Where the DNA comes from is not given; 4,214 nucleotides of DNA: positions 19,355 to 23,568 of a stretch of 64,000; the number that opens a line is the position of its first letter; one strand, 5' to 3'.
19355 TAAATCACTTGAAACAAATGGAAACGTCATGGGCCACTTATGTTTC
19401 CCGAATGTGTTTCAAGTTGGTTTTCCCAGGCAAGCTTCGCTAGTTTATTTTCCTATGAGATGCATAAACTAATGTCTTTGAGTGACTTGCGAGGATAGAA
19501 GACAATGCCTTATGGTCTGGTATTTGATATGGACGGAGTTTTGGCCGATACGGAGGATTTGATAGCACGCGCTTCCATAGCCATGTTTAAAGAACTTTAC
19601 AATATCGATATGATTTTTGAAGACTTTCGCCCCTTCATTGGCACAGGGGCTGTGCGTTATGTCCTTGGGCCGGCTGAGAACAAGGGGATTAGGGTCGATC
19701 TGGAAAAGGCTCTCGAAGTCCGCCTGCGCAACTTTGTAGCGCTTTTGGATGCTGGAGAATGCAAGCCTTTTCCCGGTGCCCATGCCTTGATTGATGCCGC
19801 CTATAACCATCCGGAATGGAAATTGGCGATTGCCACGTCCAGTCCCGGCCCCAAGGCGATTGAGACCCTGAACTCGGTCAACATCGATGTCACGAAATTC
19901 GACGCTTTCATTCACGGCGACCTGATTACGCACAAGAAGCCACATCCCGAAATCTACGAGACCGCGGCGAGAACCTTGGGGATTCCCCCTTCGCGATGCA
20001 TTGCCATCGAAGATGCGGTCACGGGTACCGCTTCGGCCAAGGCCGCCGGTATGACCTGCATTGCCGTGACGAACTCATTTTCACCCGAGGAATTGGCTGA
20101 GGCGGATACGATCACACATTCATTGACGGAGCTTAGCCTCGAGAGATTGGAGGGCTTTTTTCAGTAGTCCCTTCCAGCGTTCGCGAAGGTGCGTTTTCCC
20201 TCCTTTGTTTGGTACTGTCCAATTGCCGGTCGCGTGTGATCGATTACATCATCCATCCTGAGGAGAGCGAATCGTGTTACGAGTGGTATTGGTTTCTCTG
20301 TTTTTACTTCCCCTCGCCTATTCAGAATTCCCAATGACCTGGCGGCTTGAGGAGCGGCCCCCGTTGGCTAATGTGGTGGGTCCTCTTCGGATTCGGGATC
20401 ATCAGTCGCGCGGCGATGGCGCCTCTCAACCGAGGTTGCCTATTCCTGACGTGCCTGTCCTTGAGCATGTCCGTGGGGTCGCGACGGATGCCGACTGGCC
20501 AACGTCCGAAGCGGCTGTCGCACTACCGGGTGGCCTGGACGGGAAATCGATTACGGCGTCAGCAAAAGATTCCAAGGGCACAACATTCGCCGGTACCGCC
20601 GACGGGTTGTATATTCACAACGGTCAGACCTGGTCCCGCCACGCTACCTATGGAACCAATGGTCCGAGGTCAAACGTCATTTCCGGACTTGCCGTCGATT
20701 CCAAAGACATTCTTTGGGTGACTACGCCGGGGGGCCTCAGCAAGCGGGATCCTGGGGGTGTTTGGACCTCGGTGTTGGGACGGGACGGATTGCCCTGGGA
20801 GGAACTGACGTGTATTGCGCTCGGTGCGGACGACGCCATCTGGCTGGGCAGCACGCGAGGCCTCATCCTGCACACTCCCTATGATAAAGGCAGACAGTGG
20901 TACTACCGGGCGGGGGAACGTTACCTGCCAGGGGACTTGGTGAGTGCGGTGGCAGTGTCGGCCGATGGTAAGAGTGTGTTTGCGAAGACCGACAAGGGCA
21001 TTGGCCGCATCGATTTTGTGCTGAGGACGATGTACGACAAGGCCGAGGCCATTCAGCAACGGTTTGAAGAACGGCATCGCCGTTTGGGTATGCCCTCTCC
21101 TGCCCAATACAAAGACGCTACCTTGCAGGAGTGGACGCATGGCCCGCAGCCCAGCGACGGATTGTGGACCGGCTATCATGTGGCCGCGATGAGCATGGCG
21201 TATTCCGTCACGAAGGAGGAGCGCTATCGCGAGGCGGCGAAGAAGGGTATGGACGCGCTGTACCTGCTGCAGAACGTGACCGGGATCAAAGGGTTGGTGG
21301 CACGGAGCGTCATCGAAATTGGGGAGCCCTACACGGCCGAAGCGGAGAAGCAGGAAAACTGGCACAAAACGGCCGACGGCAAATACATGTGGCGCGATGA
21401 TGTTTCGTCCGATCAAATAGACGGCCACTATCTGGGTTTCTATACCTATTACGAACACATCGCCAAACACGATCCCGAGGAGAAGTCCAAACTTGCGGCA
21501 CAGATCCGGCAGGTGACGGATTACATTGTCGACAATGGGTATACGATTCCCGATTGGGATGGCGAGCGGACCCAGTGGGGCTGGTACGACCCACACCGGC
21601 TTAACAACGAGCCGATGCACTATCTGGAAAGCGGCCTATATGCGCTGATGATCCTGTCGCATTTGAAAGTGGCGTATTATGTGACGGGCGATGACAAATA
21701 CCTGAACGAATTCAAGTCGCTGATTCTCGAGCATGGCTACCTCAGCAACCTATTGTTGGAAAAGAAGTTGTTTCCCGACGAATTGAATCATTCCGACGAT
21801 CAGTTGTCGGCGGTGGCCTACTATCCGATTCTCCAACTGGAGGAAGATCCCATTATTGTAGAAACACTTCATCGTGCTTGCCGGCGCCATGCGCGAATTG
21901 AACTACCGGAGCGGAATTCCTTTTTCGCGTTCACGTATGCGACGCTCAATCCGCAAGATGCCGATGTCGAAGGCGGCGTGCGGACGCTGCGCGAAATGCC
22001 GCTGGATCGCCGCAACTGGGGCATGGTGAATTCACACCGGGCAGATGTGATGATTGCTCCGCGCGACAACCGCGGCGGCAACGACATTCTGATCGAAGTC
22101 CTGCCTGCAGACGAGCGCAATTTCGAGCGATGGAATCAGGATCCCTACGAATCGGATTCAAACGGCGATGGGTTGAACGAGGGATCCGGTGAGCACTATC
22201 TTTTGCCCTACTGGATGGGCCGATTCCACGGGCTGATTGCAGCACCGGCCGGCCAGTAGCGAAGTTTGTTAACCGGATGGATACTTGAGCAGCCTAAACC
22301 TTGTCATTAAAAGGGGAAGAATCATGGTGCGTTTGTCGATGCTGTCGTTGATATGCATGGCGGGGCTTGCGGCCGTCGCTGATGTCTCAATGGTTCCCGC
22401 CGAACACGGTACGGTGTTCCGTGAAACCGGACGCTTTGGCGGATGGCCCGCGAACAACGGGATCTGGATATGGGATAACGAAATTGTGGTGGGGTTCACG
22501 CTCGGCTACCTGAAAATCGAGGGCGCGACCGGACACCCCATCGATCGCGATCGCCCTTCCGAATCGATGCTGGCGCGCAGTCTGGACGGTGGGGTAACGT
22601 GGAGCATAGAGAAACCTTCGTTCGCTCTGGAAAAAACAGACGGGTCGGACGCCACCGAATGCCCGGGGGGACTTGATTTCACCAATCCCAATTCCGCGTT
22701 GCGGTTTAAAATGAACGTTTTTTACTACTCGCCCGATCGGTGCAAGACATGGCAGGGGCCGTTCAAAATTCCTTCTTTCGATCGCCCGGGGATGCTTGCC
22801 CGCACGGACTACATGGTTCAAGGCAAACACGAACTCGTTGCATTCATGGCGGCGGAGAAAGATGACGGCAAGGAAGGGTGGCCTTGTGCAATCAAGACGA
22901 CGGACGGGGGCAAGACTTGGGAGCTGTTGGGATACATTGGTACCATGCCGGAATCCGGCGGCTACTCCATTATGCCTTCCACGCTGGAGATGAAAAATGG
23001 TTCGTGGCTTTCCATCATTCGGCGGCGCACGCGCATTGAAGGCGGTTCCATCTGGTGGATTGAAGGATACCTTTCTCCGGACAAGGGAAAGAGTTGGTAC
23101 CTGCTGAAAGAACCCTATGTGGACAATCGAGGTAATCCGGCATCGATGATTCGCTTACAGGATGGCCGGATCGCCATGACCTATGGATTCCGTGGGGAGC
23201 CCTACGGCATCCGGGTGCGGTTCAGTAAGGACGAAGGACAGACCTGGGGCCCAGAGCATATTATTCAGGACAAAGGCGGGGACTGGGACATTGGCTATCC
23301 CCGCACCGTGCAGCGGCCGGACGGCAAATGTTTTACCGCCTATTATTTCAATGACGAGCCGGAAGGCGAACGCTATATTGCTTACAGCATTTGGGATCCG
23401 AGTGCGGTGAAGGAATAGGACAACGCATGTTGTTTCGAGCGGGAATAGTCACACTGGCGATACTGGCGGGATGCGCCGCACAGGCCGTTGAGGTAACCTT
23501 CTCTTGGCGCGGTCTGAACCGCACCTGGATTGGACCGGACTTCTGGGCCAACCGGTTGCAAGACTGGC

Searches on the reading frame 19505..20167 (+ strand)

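Call 41: search_protein_families(library=pfam, proteins=[window:19505-20167:+], max_evalue=0.001)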
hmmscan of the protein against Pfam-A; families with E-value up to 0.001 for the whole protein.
window:19505-20167:+ (220 aa): 4 families
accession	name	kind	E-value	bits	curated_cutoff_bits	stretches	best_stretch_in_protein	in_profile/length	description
PF13419.12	HAD_2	-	1.3e-27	97.4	23.8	1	6-188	2-178/178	Haloacid dehalogenase-like hydrolase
PF00702.32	Hydrolase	-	6.2e-24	85.9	26.4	1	5-182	4-191/191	haloacid dehalogenase-like hydrolase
PF13242.12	Hydrolase_like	-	1.9e-09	37.8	22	1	144-209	3-74/75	HAD-hyrolase-like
PF13344.12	Hydrolase_6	-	0.00055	20.4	27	0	6-25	2-21/101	Haloacid dehalogenase-like hydrolase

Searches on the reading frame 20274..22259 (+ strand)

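Call 41: search_protein_families(library=pfam, proteins=[window:20274-22259:+], max_evalue=0.001)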
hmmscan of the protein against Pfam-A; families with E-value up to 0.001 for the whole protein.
window:20274-22259:+ (661 aa): 2 families
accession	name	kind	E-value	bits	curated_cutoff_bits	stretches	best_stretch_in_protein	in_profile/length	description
PF07494.17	Reg_prop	-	2.4e-05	24.5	20.4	0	132-152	3-23/24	Two component regulator propeller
PF06662.19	C5-epim_C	-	0.0004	20.4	23.3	0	293-339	25-71/188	D-glucuronyl C5-epimerase C-terminus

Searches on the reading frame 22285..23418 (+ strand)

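Call 41: search_protein_families(library=pfam, proteins=[window:22285-23418:+], max_evalue=0.001)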
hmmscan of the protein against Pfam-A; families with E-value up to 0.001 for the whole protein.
window:22285-23418:+ (377 aa): 3 families
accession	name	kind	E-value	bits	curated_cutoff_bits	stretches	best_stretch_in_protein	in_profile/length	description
PF13088.12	BNR_2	-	1.4e-13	51.3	31.4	1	147-348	85-274/277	BNR repeat-like domain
PF15902.12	Sortilin-Vps10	-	3.8e-05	23.1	33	0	96-215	3-112/446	Sortilin, neurotensin receptor 3,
PF02012.26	BNR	-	6.3e-05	22.8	27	0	205-214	3-12/12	BNR/Asp-box repeat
